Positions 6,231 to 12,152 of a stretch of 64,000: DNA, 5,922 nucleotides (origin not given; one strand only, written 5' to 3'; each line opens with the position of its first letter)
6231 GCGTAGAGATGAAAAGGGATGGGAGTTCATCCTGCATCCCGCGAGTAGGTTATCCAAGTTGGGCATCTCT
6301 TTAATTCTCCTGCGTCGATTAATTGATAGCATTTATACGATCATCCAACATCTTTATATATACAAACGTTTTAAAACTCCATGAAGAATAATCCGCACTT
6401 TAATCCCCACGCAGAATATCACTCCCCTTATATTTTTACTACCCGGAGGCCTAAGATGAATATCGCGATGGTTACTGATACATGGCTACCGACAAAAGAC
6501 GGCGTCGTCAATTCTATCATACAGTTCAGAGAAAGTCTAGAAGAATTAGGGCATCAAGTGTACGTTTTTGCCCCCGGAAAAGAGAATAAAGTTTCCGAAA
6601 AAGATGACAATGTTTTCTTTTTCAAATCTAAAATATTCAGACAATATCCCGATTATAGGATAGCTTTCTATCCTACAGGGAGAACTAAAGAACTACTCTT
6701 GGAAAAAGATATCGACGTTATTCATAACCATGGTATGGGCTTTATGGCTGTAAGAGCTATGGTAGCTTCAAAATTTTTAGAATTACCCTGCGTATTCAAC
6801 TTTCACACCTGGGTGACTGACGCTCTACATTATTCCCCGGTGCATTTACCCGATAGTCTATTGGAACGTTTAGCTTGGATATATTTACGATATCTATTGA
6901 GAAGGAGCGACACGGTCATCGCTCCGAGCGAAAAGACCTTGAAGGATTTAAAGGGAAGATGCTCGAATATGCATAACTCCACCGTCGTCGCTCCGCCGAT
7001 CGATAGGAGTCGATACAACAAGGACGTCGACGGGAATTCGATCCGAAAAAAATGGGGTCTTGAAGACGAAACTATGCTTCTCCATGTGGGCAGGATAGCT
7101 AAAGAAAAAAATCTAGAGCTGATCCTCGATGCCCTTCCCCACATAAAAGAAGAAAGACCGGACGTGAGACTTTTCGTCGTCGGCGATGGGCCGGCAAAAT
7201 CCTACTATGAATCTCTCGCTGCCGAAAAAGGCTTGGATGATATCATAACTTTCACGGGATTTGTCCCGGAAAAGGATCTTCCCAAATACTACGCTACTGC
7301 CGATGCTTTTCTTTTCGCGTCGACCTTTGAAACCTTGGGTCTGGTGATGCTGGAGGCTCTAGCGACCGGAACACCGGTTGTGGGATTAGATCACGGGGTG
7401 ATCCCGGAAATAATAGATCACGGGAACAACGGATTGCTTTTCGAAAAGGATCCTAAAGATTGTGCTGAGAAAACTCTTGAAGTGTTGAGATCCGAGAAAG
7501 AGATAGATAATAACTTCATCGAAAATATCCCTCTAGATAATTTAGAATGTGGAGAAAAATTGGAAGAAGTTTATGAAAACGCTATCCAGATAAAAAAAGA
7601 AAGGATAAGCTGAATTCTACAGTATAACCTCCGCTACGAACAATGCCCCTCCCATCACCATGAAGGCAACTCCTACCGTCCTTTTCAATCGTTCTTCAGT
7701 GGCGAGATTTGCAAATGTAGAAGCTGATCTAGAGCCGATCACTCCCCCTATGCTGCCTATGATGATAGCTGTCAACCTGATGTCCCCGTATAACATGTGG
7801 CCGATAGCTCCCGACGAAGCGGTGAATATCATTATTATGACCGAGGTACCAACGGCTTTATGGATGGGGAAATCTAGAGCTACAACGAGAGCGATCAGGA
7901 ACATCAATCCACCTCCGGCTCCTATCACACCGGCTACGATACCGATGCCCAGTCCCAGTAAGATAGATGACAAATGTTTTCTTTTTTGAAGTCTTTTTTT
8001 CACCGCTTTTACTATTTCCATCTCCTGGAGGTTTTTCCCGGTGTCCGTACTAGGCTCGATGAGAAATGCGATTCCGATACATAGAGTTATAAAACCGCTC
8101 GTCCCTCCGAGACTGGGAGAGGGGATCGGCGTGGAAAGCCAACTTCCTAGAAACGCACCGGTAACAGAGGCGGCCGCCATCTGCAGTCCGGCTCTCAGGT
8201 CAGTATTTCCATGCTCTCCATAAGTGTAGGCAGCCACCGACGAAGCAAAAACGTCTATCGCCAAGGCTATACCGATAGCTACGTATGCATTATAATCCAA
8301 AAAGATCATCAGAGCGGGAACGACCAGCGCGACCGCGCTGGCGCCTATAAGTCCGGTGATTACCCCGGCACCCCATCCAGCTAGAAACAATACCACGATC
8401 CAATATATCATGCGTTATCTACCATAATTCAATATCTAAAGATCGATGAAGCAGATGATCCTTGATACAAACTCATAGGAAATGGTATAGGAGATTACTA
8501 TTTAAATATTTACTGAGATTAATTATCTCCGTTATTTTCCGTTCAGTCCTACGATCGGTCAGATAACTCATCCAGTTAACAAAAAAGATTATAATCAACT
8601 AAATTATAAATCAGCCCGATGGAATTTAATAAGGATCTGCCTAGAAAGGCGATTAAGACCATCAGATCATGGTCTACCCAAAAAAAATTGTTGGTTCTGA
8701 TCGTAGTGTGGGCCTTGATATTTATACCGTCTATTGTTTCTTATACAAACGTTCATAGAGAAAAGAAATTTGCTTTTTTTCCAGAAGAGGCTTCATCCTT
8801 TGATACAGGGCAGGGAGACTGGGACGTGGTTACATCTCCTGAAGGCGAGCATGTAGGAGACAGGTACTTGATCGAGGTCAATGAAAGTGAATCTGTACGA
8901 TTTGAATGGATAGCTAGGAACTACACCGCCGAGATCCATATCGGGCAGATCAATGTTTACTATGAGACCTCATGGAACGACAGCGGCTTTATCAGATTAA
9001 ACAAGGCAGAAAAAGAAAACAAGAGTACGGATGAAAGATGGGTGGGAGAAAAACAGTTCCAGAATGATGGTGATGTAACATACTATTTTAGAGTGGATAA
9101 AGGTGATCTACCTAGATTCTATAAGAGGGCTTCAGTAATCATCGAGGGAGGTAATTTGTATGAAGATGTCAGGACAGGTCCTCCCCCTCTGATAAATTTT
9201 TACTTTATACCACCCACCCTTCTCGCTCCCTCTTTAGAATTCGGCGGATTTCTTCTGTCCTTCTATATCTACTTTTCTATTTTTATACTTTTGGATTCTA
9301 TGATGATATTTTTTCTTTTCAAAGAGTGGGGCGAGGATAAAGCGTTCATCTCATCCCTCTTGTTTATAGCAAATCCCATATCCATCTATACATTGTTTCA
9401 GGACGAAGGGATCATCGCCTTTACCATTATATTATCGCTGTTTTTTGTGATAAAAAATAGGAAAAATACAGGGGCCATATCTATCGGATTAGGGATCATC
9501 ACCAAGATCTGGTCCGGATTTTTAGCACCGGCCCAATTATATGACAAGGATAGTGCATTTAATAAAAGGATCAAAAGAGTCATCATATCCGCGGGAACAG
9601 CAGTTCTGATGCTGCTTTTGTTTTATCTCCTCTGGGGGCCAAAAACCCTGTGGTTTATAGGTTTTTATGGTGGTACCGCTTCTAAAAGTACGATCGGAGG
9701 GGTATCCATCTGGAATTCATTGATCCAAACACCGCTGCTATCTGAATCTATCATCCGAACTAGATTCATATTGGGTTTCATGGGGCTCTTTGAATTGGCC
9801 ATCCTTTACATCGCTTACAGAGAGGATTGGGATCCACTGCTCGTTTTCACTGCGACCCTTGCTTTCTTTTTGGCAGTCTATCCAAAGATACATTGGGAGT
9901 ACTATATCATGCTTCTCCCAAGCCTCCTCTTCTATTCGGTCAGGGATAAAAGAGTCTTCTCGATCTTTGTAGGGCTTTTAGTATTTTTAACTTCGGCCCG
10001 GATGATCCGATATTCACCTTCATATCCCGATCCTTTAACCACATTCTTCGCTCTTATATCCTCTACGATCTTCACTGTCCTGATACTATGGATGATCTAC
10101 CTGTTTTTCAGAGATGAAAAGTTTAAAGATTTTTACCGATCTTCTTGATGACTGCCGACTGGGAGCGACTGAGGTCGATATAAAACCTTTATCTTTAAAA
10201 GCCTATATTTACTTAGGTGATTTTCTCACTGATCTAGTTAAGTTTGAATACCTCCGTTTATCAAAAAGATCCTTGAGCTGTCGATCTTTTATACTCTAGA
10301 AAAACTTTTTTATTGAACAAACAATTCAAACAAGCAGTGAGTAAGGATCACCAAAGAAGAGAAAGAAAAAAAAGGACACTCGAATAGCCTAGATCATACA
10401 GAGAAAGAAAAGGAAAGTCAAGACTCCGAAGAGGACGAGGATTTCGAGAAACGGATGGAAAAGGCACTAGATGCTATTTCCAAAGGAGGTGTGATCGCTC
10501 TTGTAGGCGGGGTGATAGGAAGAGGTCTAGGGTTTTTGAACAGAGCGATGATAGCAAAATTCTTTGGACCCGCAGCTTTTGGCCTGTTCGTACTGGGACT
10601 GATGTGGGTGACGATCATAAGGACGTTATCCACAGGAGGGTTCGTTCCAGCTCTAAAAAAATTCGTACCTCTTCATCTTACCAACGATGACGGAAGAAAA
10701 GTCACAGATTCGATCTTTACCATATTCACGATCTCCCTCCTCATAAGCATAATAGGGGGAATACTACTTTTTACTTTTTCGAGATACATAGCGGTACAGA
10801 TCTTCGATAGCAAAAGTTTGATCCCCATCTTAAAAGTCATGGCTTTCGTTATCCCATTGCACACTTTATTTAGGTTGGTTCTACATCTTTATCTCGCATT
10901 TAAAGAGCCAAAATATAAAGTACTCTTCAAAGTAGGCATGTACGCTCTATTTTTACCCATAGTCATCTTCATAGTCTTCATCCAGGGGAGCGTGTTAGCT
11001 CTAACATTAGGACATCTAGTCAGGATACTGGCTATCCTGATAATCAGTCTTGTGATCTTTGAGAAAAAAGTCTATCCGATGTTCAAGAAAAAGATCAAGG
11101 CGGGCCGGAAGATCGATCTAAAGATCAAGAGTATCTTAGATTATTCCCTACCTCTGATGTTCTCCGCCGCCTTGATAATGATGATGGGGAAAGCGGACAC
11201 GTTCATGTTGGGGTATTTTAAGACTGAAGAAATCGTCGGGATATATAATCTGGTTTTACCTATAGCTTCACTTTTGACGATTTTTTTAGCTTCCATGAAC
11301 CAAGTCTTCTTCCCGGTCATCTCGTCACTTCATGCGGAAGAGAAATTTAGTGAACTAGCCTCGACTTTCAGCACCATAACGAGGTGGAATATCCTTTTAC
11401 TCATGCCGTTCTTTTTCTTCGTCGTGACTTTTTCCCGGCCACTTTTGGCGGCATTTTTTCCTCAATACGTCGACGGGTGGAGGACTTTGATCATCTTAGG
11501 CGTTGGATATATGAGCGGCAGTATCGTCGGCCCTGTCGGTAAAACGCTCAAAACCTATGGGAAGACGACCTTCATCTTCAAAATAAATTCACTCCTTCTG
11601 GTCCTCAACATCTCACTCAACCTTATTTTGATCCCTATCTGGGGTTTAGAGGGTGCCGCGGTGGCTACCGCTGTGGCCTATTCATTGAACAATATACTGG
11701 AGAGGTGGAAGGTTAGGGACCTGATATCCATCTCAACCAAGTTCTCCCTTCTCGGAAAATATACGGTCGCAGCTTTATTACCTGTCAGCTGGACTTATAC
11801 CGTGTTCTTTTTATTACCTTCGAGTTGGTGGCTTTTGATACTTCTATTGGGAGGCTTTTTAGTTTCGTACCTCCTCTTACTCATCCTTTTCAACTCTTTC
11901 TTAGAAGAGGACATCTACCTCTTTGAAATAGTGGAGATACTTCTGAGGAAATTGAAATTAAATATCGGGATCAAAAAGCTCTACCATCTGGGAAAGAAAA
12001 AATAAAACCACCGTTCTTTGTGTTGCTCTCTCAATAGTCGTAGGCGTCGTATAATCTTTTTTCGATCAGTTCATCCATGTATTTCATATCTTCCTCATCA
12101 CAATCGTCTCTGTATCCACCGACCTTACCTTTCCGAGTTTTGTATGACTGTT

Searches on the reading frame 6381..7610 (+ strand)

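Call 31: search_protein_families(library=pfam, proteins=[window:6381-7610:+], max_evalue=0.00001)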
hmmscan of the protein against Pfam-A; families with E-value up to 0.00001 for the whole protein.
window:6381-7610:+ (410 aa): 5 families
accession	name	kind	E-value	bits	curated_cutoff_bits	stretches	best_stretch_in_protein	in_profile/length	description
PF00534.26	Glycos_transf_1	-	9.2e-43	146.2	26.4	1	220-383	4-169/172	Glycosyl transferases group 1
PF13692.12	Glyco_trans_1_4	-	1.6e-37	129.4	27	1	232-370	3-141/142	Glycosyl transferases group 1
PF13439.12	Glyco_transf_4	-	1.3e-28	100.6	28.5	1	40-211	2-170/170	Glycosyltransferase Family 4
PF13579.12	Glyco_trans_4_4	-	7e-15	56.1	29.7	1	42-191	3-143/158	Glycosyl transferase 4-like domain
PF20706.3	GT4-conflict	-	5.8e-07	29.3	26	1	31-334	3-309/385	Family 4 Glycosyltransferase in conflict systems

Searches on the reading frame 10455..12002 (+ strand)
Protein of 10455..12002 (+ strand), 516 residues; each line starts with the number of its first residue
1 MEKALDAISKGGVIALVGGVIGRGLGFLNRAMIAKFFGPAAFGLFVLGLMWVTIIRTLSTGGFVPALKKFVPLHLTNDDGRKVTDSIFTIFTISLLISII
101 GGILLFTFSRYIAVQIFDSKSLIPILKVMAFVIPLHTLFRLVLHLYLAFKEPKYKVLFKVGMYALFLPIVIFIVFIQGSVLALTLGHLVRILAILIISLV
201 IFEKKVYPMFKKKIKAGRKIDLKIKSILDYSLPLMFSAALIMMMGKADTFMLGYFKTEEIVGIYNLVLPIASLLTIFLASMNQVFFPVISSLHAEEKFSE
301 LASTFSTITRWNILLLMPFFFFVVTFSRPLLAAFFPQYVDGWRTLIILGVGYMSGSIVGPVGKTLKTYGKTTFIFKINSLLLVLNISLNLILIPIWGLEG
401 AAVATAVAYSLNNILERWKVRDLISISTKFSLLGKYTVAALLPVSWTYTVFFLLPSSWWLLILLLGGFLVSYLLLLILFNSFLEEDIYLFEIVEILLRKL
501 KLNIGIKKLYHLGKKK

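Call 31: search_protein_families(library=pfam, proteins=[window:10455-12002:+], max_evalue=0.00001)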
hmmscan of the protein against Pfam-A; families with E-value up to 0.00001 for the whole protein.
window:10455-12002:+ (516 aa): 3 families
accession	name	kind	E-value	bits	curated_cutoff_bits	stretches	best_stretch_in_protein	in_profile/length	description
PF01943.22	Polysacc_synt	-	1.7e-27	97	28.2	1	10-293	3-274/274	Polysaccharide biosynthesis protein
PF13440.11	Polysacc_synt_3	-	8.9e-24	84.7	23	1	33-335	2-284/293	Polysaccharide biosynthesis protein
PF01554.23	MatE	-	1.9e-11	44.3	24.9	1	233-391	1-161/161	MatE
